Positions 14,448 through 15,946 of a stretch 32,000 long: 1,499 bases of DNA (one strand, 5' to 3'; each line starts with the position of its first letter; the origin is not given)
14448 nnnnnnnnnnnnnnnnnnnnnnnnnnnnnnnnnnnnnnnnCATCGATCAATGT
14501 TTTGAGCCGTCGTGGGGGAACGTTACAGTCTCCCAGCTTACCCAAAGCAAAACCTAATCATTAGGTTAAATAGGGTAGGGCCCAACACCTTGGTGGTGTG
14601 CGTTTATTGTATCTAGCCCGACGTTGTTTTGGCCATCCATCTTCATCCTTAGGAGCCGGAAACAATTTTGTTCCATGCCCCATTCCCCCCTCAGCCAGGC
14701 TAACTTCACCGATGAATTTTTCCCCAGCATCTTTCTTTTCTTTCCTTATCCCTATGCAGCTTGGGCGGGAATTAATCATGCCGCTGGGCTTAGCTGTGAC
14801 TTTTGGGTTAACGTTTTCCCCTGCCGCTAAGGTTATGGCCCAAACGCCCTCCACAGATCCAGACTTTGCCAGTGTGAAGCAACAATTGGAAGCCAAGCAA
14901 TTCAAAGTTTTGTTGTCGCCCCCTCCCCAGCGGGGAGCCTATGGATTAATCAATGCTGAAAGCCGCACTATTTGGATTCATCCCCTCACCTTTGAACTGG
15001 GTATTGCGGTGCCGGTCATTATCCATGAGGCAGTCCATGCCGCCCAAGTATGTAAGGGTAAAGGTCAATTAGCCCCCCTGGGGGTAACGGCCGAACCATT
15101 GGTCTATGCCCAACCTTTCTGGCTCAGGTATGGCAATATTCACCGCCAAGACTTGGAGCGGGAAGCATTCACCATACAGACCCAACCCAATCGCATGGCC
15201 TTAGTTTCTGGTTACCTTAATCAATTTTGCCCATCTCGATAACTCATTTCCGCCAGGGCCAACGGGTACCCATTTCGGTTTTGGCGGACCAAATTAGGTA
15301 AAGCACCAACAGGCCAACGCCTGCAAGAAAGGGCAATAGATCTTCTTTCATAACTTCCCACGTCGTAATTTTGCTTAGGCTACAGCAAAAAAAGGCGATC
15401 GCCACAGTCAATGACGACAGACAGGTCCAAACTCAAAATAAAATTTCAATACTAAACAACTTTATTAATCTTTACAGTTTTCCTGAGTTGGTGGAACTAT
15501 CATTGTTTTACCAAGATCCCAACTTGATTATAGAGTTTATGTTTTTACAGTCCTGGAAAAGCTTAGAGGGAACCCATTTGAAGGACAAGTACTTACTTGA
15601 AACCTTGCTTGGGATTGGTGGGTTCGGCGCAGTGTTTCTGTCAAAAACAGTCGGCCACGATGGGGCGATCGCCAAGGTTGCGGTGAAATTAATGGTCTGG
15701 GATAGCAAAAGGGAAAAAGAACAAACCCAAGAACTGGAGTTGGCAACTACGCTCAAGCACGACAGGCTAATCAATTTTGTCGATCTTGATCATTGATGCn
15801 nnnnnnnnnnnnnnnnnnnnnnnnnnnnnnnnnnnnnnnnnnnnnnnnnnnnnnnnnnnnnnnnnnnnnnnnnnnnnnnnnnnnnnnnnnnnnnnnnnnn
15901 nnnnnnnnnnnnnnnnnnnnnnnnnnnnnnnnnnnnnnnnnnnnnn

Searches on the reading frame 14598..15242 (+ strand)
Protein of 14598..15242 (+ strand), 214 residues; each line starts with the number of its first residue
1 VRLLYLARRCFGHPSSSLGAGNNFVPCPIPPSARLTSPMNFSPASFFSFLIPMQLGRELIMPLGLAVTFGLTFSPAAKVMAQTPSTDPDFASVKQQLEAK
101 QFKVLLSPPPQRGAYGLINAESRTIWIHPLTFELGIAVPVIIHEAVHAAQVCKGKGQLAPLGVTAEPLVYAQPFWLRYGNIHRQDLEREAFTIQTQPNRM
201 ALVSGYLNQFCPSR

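Call 3: search_protein_families(library=pfam, proteins=[window:14598-15242:+], max_evalue=0.1)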
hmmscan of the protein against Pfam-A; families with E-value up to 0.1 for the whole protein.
window:14598-15242:+ (214 aa): 1 family
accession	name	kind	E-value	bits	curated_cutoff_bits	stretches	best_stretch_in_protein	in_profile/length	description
PF20573.4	DUF6782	-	0.0031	17.3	27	1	77-154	32-107/241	Putative metallopeptidase family (DUF6782)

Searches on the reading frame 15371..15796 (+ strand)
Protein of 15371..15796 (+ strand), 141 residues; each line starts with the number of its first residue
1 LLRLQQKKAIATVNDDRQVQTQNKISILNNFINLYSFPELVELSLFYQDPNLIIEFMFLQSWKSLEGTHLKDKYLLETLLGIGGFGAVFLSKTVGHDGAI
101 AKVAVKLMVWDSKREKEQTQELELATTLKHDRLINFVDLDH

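Call 3: search_protein_families(library=pfam, proteins=[window:15371-15796:+], max_evalue=0.1)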
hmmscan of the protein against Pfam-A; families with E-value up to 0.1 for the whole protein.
window:15371-15796:+ (141 aa): 3 families
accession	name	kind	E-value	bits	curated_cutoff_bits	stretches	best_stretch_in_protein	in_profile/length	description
PF00069.31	Pkinase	-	0.00017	21.5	31.7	1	76-138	3-65/263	Protein kinase domain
PF07714.23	PK_Tyr_Ser-Thr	-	0.00049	19.9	23.1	1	77-137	4-67/258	Protein tyrosine and serine/threonine kinase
PF17306.7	DUF5355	-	0.026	14.1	33.9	1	4-66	228-291/332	Family of unknown function (DUF5355)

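Call 4: search_protein_families(library=padloc, proteins=[window:15371-15796:+], max_evalue=0.1)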
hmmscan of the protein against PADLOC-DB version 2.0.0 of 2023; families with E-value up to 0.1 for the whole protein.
window:15371-15796:+ (141 aa): 10 families
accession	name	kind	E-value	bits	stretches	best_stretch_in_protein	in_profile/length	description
PDLC04042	PD-T4-6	-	4.2e-06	24.6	1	68-139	5-77/292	-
PDLC04138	mad6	-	8.7e-06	22.9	1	59-138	38-119/659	mads_6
PDLC04053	PD-T4-6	-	0.00045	17.8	1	72-136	9-74/311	-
PDLC04039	PD-T4-6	-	0.00053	17.1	1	64-112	7-51/458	-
PDLC04060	PD-T4-6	-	0.00061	16.8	1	66-139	2-76/486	-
PDLC04047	PD-T4-6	-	0.00075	16.7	1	68-138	6-78/327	-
PDLC04061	PD-T4-6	-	0.001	16.6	1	67-135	11-80/510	-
PDLC04054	PD-T4-6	-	0.0038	14.7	1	72-136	10-75/347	-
PDLC04045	PD-T4-6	-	0.0062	13.5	1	70-113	31-73/350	-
PDLC04043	PD-T4-6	-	0.053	10.6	1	69-118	12-58/452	-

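Call 5: search_protein_families(library=ncbifam, proteins=[window:15371-15796:+], max_evalue=0.1)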
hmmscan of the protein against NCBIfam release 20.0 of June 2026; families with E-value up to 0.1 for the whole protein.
window:15371-15796:+ (141 aa): 3 families
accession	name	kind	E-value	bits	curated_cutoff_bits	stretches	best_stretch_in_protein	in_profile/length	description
NF047741.1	antiphage_MADS6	equivalog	1.4e-07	30.4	460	1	66-140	489-560/612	methylation-associated defense system protein kinase MAD6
NF033483.0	PknB_PASTA_kin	equivalog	0.0014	17.8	450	1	67-140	2-76/563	Stk1 family PASTA domain-containing Ser/Thr kinase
NF058632.1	SerThrKinPrkT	equivalog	0.088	11.8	280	0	61-104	10-52/322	serine/threonine protein kinase PrkT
